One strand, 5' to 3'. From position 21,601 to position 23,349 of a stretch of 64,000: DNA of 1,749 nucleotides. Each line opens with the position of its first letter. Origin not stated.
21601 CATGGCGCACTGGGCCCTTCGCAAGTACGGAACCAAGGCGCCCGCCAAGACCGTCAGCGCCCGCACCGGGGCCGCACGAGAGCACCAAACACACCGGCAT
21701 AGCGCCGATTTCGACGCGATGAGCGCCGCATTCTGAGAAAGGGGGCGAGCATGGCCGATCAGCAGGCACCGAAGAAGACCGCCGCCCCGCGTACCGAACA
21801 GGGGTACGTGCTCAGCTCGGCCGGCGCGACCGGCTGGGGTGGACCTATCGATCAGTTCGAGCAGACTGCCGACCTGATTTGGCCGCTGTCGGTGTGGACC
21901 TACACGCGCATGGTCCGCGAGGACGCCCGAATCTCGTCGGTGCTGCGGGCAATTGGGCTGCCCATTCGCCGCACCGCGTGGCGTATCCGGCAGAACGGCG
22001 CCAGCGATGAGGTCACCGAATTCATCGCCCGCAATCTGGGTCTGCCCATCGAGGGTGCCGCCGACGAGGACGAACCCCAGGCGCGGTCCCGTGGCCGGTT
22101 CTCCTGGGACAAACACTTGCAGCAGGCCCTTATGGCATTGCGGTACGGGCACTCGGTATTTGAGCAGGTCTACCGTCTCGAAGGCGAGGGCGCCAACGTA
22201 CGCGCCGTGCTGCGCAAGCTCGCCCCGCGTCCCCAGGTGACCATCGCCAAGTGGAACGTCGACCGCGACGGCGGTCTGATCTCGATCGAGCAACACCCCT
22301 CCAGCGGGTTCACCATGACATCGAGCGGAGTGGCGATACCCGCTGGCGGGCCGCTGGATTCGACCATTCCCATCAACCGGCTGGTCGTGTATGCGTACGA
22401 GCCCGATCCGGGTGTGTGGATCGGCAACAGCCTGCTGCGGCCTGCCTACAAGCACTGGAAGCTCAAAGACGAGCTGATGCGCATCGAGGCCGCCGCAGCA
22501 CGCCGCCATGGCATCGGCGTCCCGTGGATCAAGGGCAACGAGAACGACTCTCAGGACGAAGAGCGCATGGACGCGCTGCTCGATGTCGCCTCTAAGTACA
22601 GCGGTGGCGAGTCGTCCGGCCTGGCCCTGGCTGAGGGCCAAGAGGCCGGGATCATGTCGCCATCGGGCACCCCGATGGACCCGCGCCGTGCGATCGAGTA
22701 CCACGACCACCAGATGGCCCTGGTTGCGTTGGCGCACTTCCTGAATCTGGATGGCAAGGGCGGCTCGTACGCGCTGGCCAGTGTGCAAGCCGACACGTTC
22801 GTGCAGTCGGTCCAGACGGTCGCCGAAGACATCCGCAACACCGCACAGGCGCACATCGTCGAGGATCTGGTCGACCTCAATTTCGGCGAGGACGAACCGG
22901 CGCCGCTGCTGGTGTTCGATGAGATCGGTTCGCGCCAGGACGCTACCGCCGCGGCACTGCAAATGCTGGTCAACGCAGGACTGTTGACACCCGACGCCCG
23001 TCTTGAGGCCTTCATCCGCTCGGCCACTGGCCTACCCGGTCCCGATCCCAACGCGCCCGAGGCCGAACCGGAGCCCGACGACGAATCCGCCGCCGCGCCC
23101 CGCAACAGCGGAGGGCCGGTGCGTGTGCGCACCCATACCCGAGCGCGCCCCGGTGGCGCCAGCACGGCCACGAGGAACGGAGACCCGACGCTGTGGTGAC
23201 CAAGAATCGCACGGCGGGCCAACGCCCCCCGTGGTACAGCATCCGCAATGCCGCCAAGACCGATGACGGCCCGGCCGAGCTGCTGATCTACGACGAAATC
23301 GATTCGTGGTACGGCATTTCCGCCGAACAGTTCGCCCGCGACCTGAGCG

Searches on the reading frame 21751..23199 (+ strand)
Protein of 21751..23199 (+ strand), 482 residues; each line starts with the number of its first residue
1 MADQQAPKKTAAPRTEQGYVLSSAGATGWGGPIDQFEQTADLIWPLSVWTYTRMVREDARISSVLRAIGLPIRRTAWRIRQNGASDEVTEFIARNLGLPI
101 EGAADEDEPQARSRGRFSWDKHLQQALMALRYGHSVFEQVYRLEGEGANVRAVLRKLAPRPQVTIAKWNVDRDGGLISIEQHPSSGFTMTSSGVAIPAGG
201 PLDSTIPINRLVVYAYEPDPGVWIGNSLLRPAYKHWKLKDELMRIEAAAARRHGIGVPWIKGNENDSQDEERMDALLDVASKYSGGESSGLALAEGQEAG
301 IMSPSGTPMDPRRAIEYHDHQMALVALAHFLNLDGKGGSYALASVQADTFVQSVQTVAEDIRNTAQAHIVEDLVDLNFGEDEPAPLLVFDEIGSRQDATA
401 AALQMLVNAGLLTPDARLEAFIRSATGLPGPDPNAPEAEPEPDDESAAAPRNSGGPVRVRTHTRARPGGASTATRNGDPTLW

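Call 84: search_protein_families(library=pfam, max_evalue=0.001, proteins=[window:21751-23199:+])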
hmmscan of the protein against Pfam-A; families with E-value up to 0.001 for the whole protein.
window:21751-23199:+ (482 aa): 2 families
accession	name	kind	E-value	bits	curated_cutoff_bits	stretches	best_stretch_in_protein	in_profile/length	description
PF06074.18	Portal_Mu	-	1.1e-55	189.8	23.9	1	50-414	3-326/336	Portal protein of Mu bacteriophage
PF21919.2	P23-45_portal_barrel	-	3.4e-08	32.9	27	1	115-410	114-398/448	Phage P23-45 portal protein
